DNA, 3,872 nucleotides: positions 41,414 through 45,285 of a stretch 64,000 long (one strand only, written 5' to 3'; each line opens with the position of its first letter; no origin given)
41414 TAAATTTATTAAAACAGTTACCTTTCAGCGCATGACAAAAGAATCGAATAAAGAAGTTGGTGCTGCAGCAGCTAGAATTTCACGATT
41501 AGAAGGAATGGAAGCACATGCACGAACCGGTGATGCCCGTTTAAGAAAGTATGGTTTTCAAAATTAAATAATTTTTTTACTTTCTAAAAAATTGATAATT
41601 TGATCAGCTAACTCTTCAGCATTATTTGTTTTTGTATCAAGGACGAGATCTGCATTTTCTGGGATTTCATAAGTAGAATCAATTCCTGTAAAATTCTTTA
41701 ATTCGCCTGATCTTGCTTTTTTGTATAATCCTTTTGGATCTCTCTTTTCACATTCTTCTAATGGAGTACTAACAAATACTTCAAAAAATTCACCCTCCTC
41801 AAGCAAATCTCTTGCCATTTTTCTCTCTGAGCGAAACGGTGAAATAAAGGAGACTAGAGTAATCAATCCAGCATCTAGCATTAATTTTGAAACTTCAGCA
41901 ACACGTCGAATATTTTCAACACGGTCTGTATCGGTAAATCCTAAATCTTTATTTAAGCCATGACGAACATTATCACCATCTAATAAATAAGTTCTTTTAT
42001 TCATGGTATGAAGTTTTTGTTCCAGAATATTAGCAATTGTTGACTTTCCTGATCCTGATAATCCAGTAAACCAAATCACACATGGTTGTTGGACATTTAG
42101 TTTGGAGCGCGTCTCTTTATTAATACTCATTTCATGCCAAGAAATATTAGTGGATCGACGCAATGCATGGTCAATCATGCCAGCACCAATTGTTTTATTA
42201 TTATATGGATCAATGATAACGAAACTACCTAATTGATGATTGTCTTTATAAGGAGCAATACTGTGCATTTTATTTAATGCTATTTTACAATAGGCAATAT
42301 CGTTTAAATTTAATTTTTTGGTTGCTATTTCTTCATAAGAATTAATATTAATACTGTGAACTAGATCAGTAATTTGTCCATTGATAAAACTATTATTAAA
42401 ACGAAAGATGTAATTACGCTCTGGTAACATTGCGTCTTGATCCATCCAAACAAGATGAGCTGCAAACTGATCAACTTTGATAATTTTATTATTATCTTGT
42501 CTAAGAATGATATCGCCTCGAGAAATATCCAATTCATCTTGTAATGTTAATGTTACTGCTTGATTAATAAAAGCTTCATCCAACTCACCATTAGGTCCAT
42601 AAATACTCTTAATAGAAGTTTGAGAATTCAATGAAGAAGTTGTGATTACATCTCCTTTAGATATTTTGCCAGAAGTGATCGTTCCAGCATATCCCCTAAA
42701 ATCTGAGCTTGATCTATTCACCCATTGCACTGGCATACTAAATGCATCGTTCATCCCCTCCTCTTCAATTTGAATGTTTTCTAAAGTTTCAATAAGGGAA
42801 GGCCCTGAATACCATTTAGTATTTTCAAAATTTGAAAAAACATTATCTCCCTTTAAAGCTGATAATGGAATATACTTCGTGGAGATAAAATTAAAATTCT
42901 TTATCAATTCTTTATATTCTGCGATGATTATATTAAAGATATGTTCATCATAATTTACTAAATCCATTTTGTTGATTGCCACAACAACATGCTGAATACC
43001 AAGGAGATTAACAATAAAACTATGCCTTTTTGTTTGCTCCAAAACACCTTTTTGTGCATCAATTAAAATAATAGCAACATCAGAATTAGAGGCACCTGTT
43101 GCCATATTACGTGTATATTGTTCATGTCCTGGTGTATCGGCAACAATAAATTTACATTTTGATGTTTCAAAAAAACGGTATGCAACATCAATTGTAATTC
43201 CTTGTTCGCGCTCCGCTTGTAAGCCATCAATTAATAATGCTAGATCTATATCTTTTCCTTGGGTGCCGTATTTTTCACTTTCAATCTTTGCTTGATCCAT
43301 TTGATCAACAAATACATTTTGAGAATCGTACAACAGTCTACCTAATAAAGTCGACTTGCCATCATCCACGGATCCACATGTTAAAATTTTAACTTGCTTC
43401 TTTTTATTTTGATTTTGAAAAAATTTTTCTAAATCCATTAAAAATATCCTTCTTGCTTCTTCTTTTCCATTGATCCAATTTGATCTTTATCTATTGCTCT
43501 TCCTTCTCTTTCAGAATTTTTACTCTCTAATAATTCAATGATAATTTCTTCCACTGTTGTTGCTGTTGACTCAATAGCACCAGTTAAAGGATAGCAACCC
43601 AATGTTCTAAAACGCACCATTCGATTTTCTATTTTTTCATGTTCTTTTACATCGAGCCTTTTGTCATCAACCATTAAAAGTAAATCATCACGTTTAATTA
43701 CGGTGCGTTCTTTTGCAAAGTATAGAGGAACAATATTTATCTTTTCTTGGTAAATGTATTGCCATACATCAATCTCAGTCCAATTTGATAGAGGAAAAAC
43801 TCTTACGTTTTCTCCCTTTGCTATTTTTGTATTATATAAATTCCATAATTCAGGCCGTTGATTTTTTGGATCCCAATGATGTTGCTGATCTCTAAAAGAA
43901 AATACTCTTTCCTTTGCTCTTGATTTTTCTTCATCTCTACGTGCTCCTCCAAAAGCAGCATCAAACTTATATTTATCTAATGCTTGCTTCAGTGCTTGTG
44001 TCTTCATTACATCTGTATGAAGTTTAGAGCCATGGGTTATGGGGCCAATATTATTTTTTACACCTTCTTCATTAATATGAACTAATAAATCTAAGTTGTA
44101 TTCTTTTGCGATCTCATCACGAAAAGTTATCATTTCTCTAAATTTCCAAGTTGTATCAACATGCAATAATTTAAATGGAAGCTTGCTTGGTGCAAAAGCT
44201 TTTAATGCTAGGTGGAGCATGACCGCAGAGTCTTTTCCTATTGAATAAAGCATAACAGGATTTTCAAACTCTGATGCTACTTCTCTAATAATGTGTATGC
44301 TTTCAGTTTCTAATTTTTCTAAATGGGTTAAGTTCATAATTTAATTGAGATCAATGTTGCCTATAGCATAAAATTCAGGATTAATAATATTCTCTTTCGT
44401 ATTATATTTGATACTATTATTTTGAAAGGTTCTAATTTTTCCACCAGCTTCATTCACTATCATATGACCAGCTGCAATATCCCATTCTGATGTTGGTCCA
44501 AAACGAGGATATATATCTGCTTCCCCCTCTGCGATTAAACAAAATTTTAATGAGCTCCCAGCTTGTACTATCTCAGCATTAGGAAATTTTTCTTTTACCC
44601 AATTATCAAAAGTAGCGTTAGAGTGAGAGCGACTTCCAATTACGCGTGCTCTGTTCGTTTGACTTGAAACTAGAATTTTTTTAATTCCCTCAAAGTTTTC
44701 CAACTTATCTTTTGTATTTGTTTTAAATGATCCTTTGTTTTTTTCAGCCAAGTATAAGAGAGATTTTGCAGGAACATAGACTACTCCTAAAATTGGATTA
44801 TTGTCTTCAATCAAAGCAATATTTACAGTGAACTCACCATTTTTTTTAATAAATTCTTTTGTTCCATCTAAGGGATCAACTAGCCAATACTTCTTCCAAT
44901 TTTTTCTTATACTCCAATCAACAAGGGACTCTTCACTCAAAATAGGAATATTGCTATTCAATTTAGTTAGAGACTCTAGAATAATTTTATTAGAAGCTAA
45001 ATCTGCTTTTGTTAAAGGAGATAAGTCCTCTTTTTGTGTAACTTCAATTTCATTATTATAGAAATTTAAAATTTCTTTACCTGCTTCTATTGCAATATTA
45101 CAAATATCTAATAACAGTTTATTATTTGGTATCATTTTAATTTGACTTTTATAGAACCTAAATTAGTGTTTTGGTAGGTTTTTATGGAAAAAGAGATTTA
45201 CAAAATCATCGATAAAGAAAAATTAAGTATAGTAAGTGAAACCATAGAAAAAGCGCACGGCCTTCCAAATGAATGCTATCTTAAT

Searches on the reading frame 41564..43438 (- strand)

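Call 20: search_protein_families(library=ncbifam, proteins=[window:41564-43438:-], max_evalue=1e-15)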
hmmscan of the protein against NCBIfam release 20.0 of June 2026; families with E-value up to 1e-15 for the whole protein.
window:41564-43438:- (624 aa): 18 families
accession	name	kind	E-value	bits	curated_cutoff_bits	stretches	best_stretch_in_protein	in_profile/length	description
NF004035.0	PRK05506.1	subfamily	1.2e-277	922.3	715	1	2-622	11-630/632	bifunctional sulfate adenylyltransferase subunit 1/adenylylsulfate kinase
NF003478.0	PRK05124.1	equivalog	1.4e-168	561.4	590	1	3-438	15-453/475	sulfate adenylyltransferase subunit CysN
TIGR02034.1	CysN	subfamily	1.9e-166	554.2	336.1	1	17-422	2-406/406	sulfate adenylyltransferase, large subunit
NF003013.0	PRK03846.1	subfamily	2.7e-91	304.7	163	1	428-624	4-200/202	adenylyl-sulfate kinase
TIGR00455.1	apsK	equivalog_domain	1.5e-81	272.4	138.7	1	434-618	1-184/184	adenylyl-sulfate kinase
NF008969.0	PRK12317.1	subfamily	3.3e-79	266.4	502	1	11-423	3-419/426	elongation factor 1-alpha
TIGR00483.1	EF-1_alpha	equivalog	1.2e-70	238.1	540.1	1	12-423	4-420/427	translation elongation factor EF-1 subunit alpha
NF004040.0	PRK05537.1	equivalog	1.3e-59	202.1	669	1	447-622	391-568/572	bifunctional sulfate adenylyltransferase/adenylylsulfate kinase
NF002059.0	PRK00889.1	subfamily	4.5e-55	186.1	244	1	450-623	3-174/177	adenylyl-sulfate kinase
NF004041.0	PRK05541.1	subfamily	2.7e-37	128.5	127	1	449-622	4-174/176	adenylyl-sulfate kinase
NF000766.0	PRK00049.1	subfamily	1.7e-32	112.7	449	1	10-366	7-347/396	elongation factor Tu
NF009373.0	PRK12736.1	subfamily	7.7e-31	107.2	452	1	10-372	7-351/394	elongation factor Tu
NF009372.0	PRK12735.1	subfamily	2.6e-30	105.5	479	1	10-335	7-317/396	elongation factor Tu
TIGR00475.1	selB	equivalog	1e-28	100.4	242.25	1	73-329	28-275/581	selenocysteine-specific translation elongation factor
TIGR00485.1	EF-Tu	equivalog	2.8e-28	98.8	522.4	1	10-337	7-317/394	elongation factor Tu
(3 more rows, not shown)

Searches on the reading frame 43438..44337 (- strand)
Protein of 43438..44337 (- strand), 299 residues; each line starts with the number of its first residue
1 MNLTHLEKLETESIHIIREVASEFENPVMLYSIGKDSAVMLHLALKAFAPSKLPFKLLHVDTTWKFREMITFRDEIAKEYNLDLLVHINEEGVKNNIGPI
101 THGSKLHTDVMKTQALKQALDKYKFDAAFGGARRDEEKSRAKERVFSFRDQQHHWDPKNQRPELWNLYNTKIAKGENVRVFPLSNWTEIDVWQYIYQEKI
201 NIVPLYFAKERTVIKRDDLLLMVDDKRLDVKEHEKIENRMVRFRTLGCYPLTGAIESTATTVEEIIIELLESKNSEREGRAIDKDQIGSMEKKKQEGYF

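Call 20: search_protein_families(library=ncbifam, proteins=[window:43438-44337:-], max_evalue=1e-15)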
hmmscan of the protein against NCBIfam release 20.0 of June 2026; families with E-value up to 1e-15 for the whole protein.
window:43438-44337:- (299 aa): 4 families
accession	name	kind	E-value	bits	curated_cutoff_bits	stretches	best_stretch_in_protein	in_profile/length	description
NF009214.0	PRK12563.1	equivalog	1.1e-157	524.4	413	1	3-299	21-317/317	sulfate adenylyltransferase subunit CysD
TIGR02039.1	CysD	subfamily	3.5e-155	516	396.6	1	6-299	1-294/294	sulfate adenylyltransferase, small subunit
NF003587.0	PRK05253.1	subfamily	8.1e-150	498.1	195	1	2-299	5-301/301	sulfate adenylyltransferase subunit CysD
NF002537.0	PRK02090.1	equivalog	1e-17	64.6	154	1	11-206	26-200/244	phosphoadenylyl-sulfate reductase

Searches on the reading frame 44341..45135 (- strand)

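Call 20: search_protein_families(library=ncbifam, proteins=[window:44341-45135:-], max_evalue=1e-15)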
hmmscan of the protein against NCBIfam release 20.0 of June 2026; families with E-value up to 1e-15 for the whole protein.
window:44341-45135:- (264 aa): 6 families
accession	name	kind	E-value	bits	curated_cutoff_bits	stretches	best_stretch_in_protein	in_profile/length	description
TIGR01331.1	bisphos_cysQ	equivalog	3.6e-87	292.1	228.8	1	8-257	2-248/250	3'(2'),5'-bisphosphate nucleotidase CysQ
NF008182.0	PRK10931.1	equivalog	1.1e-80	270.2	379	1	8-255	2-241/246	3'(2'),5'-bisphosphate nucleotidase CysQ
TIGR02067.1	his_9_HisN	equivalog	1e-28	100.5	275.15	1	13-243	7-230/252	histidinol-phosphatase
TIGR01330.1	bisphos_HAL2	equivalog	5.2e-21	74.9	267.05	0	126-233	198-311/359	3'(2'),5'-bisphosphate nucleotidase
NF009321.0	PRK12676.1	equivalog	4.3e-20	71.9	264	1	22-246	22-238/264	bifunctional fructose-bisphosphatase/inositol-phosphate phosphatase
NF008027.1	PRK10757.1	equivalog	4.2e-17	62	332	1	15-251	12-243/267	inositol-1-monophosphatase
